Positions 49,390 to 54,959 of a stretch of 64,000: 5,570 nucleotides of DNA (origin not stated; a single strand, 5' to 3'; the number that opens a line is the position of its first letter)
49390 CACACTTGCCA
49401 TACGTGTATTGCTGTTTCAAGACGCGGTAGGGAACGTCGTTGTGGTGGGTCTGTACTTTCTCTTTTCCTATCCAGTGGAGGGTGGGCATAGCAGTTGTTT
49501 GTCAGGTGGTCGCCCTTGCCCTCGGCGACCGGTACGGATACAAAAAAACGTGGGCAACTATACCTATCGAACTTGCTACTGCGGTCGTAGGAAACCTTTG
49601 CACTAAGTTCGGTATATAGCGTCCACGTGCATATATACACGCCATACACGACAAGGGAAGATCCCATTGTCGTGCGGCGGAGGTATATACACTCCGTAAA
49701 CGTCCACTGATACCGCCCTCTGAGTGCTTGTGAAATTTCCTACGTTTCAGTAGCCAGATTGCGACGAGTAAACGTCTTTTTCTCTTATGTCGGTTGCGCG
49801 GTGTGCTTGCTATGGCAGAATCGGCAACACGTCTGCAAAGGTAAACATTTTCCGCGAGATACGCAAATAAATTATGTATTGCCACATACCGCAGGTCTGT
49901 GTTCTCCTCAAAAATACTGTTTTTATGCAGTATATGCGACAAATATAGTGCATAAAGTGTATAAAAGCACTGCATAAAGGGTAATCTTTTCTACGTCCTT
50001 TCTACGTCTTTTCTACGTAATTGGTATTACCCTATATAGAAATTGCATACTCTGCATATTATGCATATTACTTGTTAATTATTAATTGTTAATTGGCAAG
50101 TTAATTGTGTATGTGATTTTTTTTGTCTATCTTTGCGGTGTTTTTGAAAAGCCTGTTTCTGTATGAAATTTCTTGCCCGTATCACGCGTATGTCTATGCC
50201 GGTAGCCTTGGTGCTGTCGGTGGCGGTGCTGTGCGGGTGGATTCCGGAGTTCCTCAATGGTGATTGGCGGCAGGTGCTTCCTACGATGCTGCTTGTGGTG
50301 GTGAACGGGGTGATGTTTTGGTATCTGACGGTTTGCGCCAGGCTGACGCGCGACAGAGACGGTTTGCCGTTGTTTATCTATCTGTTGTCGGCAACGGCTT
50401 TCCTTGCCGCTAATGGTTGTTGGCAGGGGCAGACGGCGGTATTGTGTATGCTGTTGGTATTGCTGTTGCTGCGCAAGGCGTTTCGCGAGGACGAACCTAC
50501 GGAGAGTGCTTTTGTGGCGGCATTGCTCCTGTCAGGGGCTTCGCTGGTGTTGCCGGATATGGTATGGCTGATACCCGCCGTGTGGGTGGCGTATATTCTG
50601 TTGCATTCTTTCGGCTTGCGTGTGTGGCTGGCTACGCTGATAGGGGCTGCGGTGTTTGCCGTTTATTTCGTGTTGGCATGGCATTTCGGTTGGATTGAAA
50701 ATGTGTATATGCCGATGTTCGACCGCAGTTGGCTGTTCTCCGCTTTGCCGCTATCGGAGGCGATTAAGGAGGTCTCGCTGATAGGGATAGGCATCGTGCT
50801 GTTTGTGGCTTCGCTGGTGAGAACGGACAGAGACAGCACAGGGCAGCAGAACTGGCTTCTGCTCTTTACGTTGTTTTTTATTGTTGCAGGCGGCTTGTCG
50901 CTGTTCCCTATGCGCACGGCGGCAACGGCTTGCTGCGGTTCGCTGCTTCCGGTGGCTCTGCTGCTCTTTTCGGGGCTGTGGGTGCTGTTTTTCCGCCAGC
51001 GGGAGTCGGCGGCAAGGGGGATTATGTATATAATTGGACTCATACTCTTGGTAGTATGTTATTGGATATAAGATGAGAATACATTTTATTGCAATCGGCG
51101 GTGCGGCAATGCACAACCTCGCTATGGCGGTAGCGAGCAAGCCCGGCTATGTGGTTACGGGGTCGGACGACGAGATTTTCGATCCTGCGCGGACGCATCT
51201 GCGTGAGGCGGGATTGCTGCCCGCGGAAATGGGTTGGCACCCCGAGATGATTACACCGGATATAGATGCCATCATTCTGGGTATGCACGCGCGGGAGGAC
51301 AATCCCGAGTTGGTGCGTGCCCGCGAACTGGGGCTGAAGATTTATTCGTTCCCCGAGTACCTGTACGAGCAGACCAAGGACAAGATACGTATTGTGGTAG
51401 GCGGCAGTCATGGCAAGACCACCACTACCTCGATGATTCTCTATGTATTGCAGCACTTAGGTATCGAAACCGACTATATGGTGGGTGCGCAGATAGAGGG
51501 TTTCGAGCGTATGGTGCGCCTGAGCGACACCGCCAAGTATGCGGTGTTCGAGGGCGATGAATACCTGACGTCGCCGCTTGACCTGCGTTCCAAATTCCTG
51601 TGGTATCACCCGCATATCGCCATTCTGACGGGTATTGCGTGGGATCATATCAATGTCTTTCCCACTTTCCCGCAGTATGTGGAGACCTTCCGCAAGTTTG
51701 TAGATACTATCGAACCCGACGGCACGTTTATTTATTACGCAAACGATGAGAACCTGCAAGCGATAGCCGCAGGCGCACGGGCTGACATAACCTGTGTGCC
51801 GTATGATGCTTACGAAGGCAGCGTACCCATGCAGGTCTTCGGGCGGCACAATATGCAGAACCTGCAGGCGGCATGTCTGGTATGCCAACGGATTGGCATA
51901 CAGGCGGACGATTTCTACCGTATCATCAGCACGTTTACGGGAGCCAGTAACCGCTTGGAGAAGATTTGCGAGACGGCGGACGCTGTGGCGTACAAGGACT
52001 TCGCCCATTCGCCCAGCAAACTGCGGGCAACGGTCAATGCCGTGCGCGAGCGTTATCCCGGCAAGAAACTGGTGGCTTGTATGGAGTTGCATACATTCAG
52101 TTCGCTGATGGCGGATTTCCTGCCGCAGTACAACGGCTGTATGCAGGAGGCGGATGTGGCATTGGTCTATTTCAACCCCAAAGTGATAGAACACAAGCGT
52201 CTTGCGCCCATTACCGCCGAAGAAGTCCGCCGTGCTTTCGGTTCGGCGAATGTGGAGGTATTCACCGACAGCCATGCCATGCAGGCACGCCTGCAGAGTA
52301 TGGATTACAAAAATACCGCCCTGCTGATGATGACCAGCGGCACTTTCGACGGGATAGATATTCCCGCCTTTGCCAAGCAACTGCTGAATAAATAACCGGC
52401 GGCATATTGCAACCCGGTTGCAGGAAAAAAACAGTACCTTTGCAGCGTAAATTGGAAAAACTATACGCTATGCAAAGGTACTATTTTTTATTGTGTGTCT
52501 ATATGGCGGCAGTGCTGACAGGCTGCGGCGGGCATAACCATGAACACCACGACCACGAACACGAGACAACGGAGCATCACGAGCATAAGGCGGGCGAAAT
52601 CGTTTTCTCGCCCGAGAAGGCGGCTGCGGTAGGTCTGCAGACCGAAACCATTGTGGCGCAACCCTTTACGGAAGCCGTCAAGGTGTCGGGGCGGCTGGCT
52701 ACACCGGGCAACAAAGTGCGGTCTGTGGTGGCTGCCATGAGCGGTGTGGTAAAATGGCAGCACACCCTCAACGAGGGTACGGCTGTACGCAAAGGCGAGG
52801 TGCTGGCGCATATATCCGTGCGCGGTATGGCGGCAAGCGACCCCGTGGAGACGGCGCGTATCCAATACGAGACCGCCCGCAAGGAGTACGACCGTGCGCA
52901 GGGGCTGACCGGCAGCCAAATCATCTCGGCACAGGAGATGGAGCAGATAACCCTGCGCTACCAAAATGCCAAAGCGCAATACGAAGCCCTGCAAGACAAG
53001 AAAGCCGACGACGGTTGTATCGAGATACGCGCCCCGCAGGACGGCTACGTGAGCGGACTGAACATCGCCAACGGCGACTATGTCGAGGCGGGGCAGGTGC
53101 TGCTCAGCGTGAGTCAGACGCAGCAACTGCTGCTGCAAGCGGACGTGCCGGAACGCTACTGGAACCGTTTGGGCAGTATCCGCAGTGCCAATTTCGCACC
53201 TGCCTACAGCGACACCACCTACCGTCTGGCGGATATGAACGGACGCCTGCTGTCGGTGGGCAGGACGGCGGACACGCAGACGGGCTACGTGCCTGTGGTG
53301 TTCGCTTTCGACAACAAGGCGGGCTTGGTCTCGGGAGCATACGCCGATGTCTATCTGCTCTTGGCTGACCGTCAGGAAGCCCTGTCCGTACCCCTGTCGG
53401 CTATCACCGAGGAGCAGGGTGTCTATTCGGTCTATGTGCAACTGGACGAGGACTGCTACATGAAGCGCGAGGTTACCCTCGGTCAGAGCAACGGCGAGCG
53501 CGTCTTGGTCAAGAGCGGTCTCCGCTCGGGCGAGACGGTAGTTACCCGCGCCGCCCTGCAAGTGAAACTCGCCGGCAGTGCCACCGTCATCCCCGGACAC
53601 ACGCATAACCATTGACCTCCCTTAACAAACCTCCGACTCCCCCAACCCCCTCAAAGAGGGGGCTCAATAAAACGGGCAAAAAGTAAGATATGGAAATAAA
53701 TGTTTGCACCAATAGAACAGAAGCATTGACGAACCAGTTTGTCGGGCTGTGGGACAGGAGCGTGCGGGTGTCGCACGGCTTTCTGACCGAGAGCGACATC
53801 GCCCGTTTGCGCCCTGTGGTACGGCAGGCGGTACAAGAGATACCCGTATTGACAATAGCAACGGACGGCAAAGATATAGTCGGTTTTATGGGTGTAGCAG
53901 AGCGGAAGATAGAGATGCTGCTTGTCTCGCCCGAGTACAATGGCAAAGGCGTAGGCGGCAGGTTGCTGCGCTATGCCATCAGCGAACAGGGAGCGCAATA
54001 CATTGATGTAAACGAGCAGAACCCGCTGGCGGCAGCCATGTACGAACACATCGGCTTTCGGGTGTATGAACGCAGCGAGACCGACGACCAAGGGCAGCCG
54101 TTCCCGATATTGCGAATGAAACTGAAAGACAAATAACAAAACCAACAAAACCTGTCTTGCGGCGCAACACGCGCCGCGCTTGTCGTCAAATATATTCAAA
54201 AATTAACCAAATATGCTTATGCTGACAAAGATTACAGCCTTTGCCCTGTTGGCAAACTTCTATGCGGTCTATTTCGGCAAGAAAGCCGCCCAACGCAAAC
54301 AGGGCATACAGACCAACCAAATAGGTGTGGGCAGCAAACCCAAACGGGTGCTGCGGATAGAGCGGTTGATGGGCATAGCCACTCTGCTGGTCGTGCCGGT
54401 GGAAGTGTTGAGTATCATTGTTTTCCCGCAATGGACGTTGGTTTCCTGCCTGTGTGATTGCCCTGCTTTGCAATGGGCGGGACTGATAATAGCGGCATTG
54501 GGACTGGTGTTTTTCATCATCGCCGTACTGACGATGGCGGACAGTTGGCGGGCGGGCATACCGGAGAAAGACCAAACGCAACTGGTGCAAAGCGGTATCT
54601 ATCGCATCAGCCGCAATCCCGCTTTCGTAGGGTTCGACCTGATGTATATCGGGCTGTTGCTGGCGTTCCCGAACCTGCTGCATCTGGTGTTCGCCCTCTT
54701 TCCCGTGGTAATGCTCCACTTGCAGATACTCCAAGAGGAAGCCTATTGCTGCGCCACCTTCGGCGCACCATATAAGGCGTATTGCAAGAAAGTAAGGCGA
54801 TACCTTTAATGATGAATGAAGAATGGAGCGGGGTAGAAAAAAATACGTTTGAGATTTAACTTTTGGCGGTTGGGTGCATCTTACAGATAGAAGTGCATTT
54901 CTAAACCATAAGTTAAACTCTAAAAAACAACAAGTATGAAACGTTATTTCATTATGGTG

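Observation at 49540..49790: Structured inverted-repeat element immediately upstream of the type III mod gene (candidate invertible switch or ncRNA)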

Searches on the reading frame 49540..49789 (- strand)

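Call 33: search_protein_families(library=pfam, proteins=[L127:710-3250:+, L148:15-1532:-], max_evalue=0.01)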
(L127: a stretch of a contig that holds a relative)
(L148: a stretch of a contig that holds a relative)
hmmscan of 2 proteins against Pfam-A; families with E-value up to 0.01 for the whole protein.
L127:710-3250:+ (846 aa): 10 families
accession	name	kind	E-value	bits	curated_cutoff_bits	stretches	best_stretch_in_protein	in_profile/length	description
PF13306.12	LRR_5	-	1.5e-115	380.9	27.7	4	458-566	1-107/127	BspA type Leucine rich repeat region (6 copies)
PF13855.12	LRR_8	-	2.9e-17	62.6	27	1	237-278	11-53/61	Leucine rich repeat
PF00404.24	Dockerin_1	-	1e-11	45.3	22.9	1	766-821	1-57/57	Dockerin type I domain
PF05725.18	FNIP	-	1e-05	26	21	0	84-117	7-39/44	FNIP Repeat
PF23952.1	LRR_EndoS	-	1.1e-05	26.1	27.9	0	373-432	32-91/116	Endo-beta-N-acetylglucosaminidase EndoS LRR domain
PF12799.13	LRR_4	-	0.00024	21.7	27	0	229-265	2-39/44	Leucine Rich repeats (2 copies)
PF13499.12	EF-hand_7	-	0.00035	21.3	30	0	768-812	12-61/67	EF-hand domain pair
PF00036.39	EF-hand_1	-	0.00039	20.2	25.4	0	800-816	9-25/29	EF hand domain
PF13405.12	EF-hand_6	-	0.0012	18.8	25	0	800-814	9-23/30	EF-hand domain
PF13202.12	EF-hand_5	-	0.0049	16.7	25.9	0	799-810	7-18/25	EF hand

L148:15-1532:- (505 aa): 1 family
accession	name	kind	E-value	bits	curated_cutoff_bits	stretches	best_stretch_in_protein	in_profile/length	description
PF03062.24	MBOAT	-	6.8e-22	78.6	27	1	162-367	80-293/337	MBOAT, membrane-bound O-acyltransferase family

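Call 79: search_protein_families(library=pfam, proteins=[L148:1905-2315:-], max_evalue=0.01)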
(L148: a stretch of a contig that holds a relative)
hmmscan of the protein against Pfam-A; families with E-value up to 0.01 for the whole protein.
L148:1905-2315:- (136 aa): 1 family
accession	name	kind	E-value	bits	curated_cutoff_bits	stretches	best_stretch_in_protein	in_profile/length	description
PF13635.12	DUF4143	-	0.00011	22.4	28.1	1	3-75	41-122/160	Domain of unknown function (DUF4143)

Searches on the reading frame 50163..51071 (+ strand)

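Call 11: search_protein_families(library=pfam, proteins=[window:50163-51071:+])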
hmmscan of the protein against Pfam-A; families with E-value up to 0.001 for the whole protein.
window:50163-51071:+ (302 aa): 1 family
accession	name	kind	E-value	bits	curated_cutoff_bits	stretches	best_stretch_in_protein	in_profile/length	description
PF19992.4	DUF6427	-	2.9e-07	30.5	25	1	15-197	13-197/301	Family of unknown function (DUF6427)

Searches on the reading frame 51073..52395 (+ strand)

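Call 11: search_protein_families(library=pfam, proteins=[window:51073-52395:+])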
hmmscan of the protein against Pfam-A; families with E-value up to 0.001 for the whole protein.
window:51073-52395:+ (440 aa): 3 families
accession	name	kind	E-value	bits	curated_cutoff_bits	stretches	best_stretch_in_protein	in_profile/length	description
PF08245.18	Mur_ligase_M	-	3.1e-17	63.6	24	1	109-234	1-137/200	Mur ligase middle domain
PF01225.30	Mur_ligase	-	3e-10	40.8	21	1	2-101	1-91/95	Mur ligase family, catalytic domain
PF02875.26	Mur_ligase_C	-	3e-07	31.8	28.4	1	294-421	2-125/127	Mur ligase, glutamate ligase domain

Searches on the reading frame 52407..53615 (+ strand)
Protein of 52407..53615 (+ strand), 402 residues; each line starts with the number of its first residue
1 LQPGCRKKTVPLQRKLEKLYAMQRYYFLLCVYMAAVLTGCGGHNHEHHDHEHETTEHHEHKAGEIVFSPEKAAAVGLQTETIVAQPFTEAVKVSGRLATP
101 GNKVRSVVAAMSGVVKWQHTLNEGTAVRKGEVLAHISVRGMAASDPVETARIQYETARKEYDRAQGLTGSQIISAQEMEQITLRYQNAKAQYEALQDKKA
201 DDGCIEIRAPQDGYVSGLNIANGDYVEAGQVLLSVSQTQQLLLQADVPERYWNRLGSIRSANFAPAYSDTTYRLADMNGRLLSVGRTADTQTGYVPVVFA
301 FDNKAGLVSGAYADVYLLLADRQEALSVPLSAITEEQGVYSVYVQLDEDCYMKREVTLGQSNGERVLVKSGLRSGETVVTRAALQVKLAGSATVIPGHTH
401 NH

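Call 11: search_protein_families(library=pfam, proteins=[window:52407-53615:+])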
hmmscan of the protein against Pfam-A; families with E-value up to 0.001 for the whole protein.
window:52407-53615:+ (402 aa): 4 families
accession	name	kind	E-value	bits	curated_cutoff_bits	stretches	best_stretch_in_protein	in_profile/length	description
PF16576.10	HlyD_D23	-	8.5e-18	64.9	30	1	87-306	2-206/214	Barrel-sandwich domain of CusB or HlyD membrane-fusion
PF13437.12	HlyD_3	-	7.2e-16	59.3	22.2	1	207-304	2-96/106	HlyD family secretion protein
PF13533.13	Biotin_lipoyl_2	-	8.8e-08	32.2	29.8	1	206-235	2-31/32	Biotin-lipoyl like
PF00364.28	Biotin_lipoyl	-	2.2e-05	24.6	22.1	0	205-233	43-71/73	Biotin-requiring enzyme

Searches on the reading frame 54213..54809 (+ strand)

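Call 12: search_protein_families(library=pfam, proteins=[window:54213-54809:+])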
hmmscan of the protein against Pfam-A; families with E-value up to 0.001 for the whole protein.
window:54213-54809:+ (198 aa): 5 families
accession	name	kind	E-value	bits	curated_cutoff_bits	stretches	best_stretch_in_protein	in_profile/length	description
PF04191.18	PEMT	-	4.6e-10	40.3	25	1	89-179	5-98/105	Phospholipid methyltransferase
PF04140.19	ICMT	-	8.8e-08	32.9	24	1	93-178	4-92/95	Isoprenylcysteine carboxyl methyltransferase (ICMT) family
PF06966.17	DUF1295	-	0.00024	21.1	20.4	1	81-171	112-205/235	Protein of unknown function (DUF1295)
PF02544.21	Steroid_dh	-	0.00026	21.4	22.6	1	86-187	34-138/150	3-oxo-5-alpha-steroid 4-dehydrogenase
PF01222.22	ERG4_ERG24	-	0.00078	18.8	27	0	117-195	344-424/432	Ergosterol biosynthesis ERG4/ERG24 family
